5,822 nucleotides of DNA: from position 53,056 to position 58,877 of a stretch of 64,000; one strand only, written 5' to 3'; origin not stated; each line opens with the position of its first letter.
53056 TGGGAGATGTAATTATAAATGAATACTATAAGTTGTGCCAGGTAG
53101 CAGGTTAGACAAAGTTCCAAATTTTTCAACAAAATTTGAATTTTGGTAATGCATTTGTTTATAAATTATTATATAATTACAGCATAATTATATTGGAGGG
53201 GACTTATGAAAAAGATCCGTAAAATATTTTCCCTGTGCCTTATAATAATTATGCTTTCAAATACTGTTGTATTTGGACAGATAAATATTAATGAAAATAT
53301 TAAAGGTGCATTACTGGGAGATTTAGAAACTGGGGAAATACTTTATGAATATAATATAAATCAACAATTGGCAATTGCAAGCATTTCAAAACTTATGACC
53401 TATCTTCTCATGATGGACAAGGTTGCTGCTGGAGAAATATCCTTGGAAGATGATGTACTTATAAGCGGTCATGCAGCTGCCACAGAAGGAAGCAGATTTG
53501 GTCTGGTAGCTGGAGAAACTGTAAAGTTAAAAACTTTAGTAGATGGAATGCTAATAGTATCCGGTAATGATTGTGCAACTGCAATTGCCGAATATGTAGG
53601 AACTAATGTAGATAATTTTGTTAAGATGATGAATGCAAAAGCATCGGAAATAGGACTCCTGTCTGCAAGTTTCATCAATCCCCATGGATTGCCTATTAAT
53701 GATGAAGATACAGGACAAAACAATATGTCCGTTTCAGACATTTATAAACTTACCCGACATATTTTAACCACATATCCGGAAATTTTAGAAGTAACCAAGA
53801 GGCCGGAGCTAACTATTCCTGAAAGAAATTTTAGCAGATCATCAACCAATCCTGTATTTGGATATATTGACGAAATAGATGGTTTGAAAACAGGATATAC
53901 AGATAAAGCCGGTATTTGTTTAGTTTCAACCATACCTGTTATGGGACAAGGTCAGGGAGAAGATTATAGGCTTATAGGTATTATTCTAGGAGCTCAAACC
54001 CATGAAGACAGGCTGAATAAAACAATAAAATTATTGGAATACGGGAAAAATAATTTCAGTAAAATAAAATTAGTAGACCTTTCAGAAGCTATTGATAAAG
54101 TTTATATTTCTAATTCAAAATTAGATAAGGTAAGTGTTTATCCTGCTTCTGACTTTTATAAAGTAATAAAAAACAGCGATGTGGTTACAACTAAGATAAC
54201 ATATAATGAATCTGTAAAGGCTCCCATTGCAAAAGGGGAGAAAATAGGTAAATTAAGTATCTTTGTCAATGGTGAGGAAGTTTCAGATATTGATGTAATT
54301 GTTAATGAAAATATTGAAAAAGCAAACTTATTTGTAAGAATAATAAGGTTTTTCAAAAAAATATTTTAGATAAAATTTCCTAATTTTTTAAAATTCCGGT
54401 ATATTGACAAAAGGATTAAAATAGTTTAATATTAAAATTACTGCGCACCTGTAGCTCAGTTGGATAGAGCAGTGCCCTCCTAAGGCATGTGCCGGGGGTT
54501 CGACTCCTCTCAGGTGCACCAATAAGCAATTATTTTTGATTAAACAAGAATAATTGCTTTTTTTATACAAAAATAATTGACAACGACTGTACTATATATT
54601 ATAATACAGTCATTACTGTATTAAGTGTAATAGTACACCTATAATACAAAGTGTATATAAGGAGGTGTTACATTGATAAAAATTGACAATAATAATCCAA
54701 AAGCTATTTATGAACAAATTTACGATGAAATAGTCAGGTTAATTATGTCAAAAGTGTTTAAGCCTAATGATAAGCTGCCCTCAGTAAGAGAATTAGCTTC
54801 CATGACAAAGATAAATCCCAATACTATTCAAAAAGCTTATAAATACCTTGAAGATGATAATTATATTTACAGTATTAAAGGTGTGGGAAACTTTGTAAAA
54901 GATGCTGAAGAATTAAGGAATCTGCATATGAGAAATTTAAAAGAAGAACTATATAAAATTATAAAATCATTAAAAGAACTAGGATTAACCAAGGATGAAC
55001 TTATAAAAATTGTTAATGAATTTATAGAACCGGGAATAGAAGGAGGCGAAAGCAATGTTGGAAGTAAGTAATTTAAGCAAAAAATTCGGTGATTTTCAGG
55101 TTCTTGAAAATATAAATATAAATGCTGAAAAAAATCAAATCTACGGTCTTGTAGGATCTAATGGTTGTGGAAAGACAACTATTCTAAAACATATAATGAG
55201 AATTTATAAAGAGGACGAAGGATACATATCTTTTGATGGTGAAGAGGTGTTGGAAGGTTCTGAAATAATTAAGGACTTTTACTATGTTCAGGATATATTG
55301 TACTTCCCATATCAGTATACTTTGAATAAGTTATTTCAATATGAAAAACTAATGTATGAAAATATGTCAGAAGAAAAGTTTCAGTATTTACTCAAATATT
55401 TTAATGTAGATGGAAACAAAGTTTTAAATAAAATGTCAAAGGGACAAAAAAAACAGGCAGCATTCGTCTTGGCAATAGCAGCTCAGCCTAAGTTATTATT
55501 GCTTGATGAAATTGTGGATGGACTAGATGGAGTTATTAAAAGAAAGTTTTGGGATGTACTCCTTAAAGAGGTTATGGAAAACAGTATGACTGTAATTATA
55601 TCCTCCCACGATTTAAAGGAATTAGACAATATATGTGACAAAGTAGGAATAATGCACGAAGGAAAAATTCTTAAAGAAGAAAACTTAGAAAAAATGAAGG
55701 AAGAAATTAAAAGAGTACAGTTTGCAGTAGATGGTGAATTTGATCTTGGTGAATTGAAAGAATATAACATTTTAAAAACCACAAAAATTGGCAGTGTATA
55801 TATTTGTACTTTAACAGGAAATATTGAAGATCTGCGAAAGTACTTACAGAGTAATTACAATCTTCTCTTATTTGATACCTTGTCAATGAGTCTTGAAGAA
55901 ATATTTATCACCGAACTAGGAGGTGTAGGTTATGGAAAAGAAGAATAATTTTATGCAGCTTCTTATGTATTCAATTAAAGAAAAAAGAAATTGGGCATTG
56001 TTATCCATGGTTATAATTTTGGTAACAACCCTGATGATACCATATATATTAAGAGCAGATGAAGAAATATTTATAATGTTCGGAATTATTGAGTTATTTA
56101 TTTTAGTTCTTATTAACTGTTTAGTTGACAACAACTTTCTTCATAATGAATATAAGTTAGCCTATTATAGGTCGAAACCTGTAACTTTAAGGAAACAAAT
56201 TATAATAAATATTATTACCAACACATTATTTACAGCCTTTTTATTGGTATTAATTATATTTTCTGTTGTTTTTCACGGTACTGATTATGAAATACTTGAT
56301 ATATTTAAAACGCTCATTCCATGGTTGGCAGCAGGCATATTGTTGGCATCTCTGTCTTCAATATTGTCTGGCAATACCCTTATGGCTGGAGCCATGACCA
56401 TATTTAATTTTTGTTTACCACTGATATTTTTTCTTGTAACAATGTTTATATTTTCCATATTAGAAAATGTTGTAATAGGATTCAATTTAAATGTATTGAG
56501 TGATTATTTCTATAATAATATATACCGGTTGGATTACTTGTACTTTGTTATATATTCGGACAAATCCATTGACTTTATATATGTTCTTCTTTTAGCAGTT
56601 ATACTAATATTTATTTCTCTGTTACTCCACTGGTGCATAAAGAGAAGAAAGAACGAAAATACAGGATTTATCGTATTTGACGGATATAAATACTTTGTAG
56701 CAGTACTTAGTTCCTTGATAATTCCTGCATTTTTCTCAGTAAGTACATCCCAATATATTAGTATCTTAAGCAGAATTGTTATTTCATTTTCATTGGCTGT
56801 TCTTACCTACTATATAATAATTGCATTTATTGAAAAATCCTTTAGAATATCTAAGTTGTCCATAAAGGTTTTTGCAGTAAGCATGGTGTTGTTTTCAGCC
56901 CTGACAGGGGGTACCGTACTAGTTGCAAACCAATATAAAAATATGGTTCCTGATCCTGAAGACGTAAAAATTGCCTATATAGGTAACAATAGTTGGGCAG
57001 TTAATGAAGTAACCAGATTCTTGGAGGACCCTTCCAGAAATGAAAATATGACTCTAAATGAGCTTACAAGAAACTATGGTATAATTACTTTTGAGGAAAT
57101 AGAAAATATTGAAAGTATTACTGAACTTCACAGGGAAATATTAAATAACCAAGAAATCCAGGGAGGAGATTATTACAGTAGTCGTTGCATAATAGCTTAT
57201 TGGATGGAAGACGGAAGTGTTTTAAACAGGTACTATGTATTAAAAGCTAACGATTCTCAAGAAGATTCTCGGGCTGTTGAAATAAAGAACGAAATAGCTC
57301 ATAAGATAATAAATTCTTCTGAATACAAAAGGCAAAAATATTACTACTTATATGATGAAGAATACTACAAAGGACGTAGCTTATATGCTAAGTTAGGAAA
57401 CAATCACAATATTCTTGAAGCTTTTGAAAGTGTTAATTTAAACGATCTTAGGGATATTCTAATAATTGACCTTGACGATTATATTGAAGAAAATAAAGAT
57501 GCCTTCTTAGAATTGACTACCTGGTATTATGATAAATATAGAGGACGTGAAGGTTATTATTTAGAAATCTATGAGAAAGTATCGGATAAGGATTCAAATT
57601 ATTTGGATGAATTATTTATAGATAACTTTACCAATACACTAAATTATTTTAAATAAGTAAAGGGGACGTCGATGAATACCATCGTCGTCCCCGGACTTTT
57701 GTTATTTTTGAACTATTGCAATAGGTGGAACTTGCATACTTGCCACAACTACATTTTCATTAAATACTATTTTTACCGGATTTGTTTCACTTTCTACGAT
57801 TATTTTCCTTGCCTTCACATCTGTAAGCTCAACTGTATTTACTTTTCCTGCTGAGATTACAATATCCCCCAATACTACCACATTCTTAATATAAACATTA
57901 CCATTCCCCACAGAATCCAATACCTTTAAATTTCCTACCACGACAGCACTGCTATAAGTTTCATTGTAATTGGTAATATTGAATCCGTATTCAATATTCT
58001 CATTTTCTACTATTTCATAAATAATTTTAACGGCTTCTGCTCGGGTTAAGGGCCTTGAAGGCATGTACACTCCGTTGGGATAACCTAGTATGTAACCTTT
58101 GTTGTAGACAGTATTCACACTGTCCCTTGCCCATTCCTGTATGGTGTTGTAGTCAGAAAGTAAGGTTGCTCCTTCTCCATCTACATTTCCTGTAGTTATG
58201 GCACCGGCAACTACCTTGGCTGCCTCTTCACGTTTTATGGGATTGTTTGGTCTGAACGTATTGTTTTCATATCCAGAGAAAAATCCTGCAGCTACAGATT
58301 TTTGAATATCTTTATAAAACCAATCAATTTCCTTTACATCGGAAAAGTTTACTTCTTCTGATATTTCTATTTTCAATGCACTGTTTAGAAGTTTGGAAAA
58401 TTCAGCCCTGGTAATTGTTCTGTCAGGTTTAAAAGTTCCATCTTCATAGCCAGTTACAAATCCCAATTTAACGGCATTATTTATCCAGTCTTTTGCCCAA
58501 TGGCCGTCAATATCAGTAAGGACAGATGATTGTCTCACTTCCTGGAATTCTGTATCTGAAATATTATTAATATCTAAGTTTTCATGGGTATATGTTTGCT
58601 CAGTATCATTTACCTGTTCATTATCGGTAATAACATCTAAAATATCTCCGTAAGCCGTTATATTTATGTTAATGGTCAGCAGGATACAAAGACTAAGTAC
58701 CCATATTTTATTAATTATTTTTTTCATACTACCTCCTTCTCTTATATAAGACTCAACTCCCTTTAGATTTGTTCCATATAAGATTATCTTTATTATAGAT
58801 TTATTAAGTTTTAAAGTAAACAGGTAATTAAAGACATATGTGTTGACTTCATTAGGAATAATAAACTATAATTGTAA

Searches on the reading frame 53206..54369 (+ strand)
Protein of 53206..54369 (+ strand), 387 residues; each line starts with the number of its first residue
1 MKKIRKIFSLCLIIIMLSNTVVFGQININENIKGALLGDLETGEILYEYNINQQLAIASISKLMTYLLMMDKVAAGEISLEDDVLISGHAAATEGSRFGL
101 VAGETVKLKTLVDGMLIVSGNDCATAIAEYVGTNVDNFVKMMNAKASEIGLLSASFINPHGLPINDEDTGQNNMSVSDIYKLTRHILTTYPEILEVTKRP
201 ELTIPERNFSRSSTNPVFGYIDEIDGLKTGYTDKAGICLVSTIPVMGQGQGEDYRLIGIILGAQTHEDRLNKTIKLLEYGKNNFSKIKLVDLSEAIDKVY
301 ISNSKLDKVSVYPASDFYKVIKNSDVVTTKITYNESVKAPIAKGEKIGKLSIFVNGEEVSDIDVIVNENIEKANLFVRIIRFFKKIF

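Call 54: search_protein_families(library=ncbifam, proteins=[window:53206-54369:+], max_evalue=0.00001)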
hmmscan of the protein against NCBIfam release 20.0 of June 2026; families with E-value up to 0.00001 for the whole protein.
window:53206-54369:+ (387 aa): 7 families
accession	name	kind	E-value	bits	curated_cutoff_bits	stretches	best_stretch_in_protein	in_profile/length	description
NF038273.1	strep_PBP3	exception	2e-51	175.3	490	1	7-352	3-365/407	D-alanyl-D-alanine carboxypeptidase PBP3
NF008489.0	PRK11397.1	equivalog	2.2e-44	151.8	610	1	34-385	39-387/389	serine-type D-Ala-D-Ala carboxypeptidase DacD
NF007445.0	PRK10001.1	equivalog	5.8e-37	127.4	765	1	31-383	38-387/400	serine-type D-Ala-D-Ala carboxypeptidase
NF008059.0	PRK10793.1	equivalog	1.3e-36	126.2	694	1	34-387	48-398/403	D-alanyl-D-alanine carboxypeptidase DacA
NF038258.2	PBP4_Staph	exception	8.4e-30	103.8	500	1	34-266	43-282/366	penicillin-binding protein PBP4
NF008668.0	PRK11669.1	equivalog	1.5e-20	73.5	294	1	33-242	44-248/316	D-alanyl-D-alanine endopeptidase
NF000471.1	vanY_of_D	exception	1.1e-10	41.3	625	1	26-278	93-349/354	transpeptidase-like D-Ala-D-Ala carboxypeptidase VanY-D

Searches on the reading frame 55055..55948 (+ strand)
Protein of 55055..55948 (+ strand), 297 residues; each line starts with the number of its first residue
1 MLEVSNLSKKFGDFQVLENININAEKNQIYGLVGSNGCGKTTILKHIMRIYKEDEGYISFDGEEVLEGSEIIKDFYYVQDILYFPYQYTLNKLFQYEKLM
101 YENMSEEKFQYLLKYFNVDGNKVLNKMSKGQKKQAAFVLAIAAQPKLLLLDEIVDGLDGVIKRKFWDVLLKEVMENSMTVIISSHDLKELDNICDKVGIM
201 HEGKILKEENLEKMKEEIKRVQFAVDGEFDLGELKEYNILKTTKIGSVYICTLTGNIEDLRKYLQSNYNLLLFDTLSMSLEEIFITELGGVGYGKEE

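Call 54: search_protein_families(library=ncbifam, proteins=[window:55055-55948:+], max_evalue=0.00001)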
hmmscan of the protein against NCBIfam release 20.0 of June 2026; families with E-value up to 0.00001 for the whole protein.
window:55055-55948:+ (297 aa): 182 families (the best 25 are shown)
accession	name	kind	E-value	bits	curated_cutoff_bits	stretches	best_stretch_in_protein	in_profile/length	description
TIGR01188.1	drrA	subfamily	5.9e-35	121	312.45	1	9-245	1-241/302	daunorubicin resistance ABC transporter, ATP-binding protein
NF047565.1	PSM_export_PmtA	equivalog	1.1e-34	120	350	1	2-242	3-241/282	phenol-soluble modulin export ABC transporter ATP-binding protein PmtA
TIGR03740.1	galliderm_ABC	subfamily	2.3e-34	119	309.75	1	2-215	1-212/223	lantibiotic protection ABC transporter ATP-binding subunit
NF033858.1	ABC2_perm_RbbA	equivalog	3.9e-30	104.5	1050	1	2-217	267-487/909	ribosome-associated ATPase/putative transporter RbbA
TIGR03522.1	GldA_ABC_ATP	equivalog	1.6e-28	100.1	402.6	1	2-283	3-296/301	gliding motility-associated ABC transporter ATP-binding subunit GldA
TIGR00968.1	3a0106s01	subfamily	3.9e-28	98.6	342.75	1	3-215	2-219/237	sulfate ABC transporter ATP-binding protein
TIGR04521.1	ECF_ATPase_2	equivalog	1.8e-27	96.1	330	1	14-219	18-237/279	energy-coupling factor transporter ATPase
NF000355.4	ribo_prot_ABC_F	equivalog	7.8e-27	94.3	380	1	2-205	3-192/499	ribosomal protection-like ABC-F family protein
TIGR03265.1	PhnT2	equivalog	2.3e-26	92.9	457.7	1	2-207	5-215/353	putative 2-aminoethylphosphonate ABC transporter ATP-binding protein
TIGR03410.1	urea_trans_UrtE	equivalog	2.6e-26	92.5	285.8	1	2-219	1-224/230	urea ABC transporter ATP-binding subunit UrtE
NF008513.0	PRK11432.1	equivalog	3e-26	92.1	496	1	2-213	7-223/351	ferric ABC transporter ATP-binding protein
NF043075.1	MMSYN1_0197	equivalog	3.7e-26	91.9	550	1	1-207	2-213/341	spermidine/putrescine ABC transporter ATP-binding protein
TIGR04406.1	LPS_export_lptB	equivalog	6.9e-26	91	240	1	2-219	2-227/239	LPS export ABC transporter ATP-binding protein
TIGR03411.1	urea_trans_UrtD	equivalog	2.1e-25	89.8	304.1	2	121-219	138-234/242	urea ABC transporter ATP-binding protein UrtD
TIGR00972.1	3a0107s01c2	equivalog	2.7e-25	89.2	343.2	2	2-74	2-73/248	phosphate ABC transporter ATP-binding protein PstB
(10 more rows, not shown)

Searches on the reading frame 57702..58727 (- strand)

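Call 54: search_protein_families(library=ncbifam, proteins=[window:57702-58727:-], max_evalue=0.00001)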
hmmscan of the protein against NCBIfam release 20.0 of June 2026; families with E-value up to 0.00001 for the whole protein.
window:57702-58727:- (341 aa): 2 families
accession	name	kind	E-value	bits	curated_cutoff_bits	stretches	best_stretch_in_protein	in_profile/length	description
NF033190.2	inl_like_NEAT_1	exception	4.2e-16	58.4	1275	1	70-240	582-752/754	NEAT domain-containing leucine-rich repeat protein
NF033921.0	por_somb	subfamily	5e-11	41.9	100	0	76-119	14-58/485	iron uptake porin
